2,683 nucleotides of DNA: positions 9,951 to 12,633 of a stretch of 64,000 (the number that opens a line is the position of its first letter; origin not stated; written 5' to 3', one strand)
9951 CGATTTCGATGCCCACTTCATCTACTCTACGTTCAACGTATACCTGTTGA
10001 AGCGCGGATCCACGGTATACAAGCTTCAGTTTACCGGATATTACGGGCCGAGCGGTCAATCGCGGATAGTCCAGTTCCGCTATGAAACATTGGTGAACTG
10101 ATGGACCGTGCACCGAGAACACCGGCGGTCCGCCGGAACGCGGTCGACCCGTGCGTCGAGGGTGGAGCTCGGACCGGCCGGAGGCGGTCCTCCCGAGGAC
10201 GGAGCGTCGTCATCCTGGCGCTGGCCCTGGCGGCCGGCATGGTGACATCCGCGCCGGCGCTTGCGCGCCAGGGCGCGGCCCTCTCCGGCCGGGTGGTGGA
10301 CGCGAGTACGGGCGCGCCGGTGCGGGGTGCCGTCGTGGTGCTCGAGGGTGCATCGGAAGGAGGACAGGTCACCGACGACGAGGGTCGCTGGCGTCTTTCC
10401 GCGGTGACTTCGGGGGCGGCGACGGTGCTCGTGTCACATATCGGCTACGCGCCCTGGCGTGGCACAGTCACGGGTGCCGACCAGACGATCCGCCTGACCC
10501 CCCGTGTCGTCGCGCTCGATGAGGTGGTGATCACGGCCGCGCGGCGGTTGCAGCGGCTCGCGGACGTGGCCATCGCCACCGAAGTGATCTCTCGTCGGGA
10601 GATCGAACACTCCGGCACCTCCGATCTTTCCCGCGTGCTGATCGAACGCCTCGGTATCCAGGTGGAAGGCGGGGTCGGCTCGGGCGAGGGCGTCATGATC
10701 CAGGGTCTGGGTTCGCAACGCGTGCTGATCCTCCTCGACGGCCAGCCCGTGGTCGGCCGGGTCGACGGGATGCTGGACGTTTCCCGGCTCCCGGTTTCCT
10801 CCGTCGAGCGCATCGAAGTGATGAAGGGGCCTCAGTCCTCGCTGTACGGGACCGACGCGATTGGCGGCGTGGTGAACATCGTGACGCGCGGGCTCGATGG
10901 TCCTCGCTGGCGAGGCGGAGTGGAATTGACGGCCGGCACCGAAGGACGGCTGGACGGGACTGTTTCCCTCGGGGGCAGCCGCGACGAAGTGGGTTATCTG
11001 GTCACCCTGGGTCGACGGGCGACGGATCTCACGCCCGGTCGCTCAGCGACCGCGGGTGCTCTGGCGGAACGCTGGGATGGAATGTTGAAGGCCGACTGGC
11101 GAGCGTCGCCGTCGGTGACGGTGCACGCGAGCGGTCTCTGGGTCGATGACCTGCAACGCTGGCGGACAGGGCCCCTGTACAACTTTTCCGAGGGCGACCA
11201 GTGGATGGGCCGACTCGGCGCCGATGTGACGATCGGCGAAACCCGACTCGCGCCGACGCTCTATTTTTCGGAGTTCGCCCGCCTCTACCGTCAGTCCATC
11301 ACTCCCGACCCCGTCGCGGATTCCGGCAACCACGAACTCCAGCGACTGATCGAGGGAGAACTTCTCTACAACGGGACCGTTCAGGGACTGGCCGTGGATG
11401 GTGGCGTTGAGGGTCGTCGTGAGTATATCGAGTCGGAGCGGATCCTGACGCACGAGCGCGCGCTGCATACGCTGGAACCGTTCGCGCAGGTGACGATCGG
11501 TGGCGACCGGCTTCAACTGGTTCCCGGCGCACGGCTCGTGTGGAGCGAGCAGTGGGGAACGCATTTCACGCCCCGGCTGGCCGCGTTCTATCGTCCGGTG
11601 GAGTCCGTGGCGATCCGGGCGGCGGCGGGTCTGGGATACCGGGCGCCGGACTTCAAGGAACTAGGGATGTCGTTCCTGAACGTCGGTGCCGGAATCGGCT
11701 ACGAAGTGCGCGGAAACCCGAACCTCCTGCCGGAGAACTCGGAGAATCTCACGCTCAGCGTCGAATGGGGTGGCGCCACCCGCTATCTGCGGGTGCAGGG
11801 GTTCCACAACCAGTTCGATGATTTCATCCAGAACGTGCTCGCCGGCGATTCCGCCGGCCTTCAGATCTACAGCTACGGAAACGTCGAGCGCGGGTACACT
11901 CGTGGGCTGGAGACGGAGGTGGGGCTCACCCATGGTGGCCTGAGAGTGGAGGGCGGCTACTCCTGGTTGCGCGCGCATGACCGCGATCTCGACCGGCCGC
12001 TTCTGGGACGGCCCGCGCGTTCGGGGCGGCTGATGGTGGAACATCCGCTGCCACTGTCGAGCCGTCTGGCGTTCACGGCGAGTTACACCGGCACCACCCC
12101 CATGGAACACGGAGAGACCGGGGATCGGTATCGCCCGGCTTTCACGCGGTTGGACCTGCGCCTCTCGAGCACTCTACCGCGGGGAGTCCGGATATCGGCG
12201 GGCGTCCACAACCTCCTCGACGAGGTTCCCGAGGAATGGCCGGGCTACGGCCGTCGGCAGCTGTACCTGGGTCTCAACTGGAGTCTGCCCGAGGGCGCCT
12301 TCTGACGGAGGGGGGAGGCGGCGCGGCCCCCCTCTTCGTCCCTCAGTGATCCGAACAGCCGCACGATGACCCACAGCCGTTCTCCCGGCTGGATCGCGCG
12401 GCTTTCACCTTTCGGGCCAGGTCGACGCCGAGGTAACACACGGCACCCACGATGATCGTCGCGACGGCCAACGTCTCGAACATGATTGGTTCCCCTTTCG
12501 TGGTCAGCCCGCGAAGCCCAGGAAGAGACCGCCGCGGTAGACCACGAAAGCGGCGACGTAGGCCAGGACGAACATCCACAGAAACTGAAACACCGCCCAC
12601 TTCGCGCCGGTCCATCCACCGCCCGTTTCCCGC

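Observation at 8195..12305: Translationally coupled operon: tandem-duplicated lipoprotein, HmuY-like lipoprotein and CarbopepD-type TonB-dependent receptor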

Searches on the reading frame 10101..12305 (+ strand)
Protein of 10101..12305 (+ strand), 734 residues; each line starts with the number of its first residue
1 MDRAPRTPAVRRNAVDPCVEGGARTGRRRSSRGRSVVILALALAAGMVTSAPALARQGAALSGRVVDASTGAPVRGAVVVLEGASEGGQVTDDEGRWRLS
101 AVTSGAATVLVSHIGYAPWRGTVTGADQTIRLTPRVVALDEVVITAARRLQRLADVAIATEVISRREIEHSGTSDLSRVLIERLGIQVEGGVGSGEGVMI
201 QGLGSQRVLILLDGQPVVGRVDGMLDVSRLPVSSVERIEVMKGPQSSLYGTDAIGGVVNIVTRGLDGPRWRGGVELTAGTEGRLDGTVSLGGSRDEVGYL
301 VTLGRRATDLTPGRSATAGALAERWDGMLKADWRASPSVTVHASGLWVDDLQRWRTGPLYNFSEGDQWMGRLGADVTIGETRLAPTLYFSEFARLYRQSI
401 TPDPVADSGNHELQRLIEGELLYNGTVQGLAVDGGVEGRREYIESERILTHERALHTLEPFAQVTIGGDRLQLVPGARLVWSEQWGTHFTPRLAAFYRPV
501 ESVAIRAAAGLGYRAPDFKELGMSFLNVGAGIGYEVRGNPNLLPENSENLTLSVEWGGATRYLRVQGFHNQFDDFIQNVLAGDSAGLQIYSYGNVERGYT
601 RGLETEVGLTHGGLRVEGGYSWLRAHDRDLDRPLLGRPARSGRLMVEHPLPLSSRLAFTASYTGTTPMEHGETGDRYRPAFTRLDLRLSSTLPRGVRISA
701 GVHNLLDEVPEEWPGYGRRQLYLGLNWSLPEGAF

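Call 3: search_protein_families(library=pfam, proteins=[window:10101-12305:+], max_evalue=1)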
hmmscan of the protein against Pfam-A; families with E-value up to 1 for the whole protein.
window:10101-12305:+ (734 aa): 5 families
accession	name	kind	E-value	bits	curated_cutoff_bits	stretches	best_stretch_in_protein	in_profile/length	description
PF00593.30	TonB_dep_Rec_b-barrel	-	3.5e-39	136.3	27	1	334-705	42-436/436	TonB dependent receptor-like, beta-barrel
PF07715.20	Plug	-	8.4e-23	81.4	23.9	1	153-257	2-107/107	TonB-dependent Receptor Plug Domain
PF13715.12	CarbopepD_reg_2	-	1.4e-13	51.1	32.2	1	61-144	1-88/88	CarboxypepD_reg-like domain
PF13620.12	CarboxypepD_reg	-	6.9e-13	49.2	32.3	1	61-132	2-77/82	Carboxypeptidase regulatory-like domain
PF14905.12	OMP_b-brl_3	-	0.00018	21.1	27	1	537-610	208-279/408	Outer membrane protein beta-barrel family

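Call 18: search_protein_families(library=ncbifam, proteins=[window:10101-12305:+], max_evalue=1)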
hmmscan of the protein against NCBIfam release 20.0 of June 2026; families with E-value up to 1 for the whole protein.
window:10101-12305:+ (734 aa): 34 families (the best 25 are shown)
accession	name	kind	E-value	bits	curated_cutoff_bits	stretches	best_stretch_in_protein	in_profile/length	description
TIGR01779.1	TonB-B12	equivalog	1.1e-44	153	599.7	2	138-298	27-188/614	TonB-dependent vitamin B12 receptor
TIGR01785.1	TonB-hemin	subfamily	5.7e-42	144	316.85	2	139-262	1-128/677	TonB-dependent heme/hemoglobin receptor family protein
NF010010.0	PRK13483.1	equivalog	3.8e-40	137.5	927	2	137-278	31-177/660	ligand-gated channel protein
TIGR01786.1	TonB-hemlactrns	subfamily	1.6e-36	125.9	323.75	2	486-708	435-684/719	TonB-dependent hemoglobin/transferrin/lactoferrin family receptor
NF007926.1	PRK10641.1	equivalog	6.9e-34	117.4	836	2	139-263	27-154/617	TonB-dependent vitamin B12 receptor BtuB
NF010038.0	PRK13513.1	equivalog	2.1e-33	115.8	942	2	137-278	33-179/659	ligand-gated channel protein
NF010011.0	PRK13484.1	equivalog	1.7e-31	109.2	1197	2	140-277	31-173/682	IreA family TonB-dependent siderophore receptor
NF007478.2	PRK10064.1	equivalog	8.5e-31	106.9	745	2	140-277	31-171/663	catecholate siderophore receptor CirA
NF010012.0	PRK13486.1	equivalog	2.8e-27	95.4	924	2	138-274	24-168/696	TonB-dependent receptor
TIGR01783.1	TonB-siderophor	subfamily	1.1e-26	93.7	223.5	2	156-306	2-153/649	TonB-dependent siderophore receptor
NF050067.1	TonBEntbctnRecCfrA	equivalog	1.4e-26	93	1200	2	135-276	22-170/698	TonB-dependent ferric enterobactin receptor CfrA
TIGR04056.1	OMP_RagA_SusC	subfamily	2.7e-26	92.2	368.25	1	61-263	3-204/981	SusC/RagA family TonB-linked outer membrane protein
NF053590.1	TonB_dep_TOL0244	equivalog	1.1e-23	83.7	645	1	139-720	10-590/604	TOL_0244 family TonB-dependent receptor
NF010048.1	PRK13524.1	subfamily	2.1e-21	76.1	493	2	135-266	36-179/744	FepA family TonB-dependent siderophore receptor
TIGR01782.1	TonB-Xanth-Caul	subfamily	6.3e-20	71.1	310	2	491-715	587-844/868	TonB-dependent receptor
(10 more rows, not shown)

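Call 73: search_solved_structures(query=window:10101-12302:+, max_evalue=1e-10)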
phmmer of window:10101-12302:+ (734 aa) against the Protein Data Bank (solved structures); distinct sequences matched with E-value up to 1e-10: 21.
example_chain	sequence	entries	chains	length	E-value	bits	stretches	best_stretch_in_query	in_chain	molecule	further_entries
2hdf_A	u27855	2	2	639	9.1e-31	109.9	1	141-279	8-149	Colicin I receptor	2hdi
9nn6_A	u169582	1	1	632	1.2e-30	109.6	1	142-279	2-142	Colicin I receptor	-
1nqf_A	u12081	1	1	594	1.1e-24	89.8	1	140-275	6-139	Vitamin B12 receptor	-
3rgn_A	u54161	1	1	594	1.5e-24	89.4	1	140-275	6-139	Vitamin B12 transporter BtuB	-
1nqe_A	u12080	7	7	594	3.5e-24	88.2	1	140-275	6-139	Vitamin B12 receptor | Vitamin B12 transporter btuB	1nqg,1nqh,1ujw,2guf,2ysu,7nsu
3rgm_A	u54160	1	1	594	4.2e-24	87.9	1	140-275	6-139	Vitamin B12 transporter BtuB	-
3m8b_A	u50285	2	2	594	5.8e-24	87.4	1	140-275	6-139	Vitamin B12 transporter btuB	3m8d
2gsk_A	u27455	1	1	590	6e-24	87.4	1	140-275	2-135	Vitamin B12 transporter btuB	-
9gbc_A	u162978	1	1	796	1.2e-22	83.1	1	51-263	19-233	TonB-linked outer membrane receptor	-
5mzs_A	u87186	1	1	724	9.3e-19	70.2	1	142-267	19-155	Ferric enterobactin receptor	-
6r1f_A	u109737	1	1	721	1.9e-18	69.2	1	142-267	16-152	Ferric enterobactin receptor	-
6i2j_A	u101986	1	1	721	3.4e-18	68.4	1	142-267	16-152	Ferric enterobactin receptor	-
5m9b_A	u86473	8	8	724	7.3e-18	67.3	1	142-267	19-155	Ferric enterobactin receptor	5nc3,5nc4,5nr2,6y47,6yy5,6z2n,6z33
6q5e_A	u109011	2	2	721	7.5e-18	67.2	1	142-267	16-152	Ferric enterobactin receptor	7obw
5out_A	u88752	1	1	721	7.5e-18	67.2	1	142-267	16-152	Ferric enterobactin receptor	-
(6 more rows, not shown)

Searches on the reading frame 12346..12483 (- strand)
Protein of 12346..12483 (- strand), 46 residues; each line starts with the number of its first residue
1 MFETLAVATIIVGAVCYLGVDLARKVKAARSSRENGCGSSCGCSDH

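Call 78: search_protein_families(library=pfam, proteins=[window:12346-12483:-], max_evalue=0.01)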
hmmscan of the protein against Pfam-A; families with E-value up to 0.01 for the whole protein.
seq(46 aa): 1 family
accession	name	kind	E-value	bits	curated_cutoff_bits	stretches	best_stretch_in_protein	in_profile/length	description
PF12669.12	FeoB_associated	-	1.4e-05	25.7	27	1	4-44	2-37/44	FeoB-associated Cys-rich membrane protein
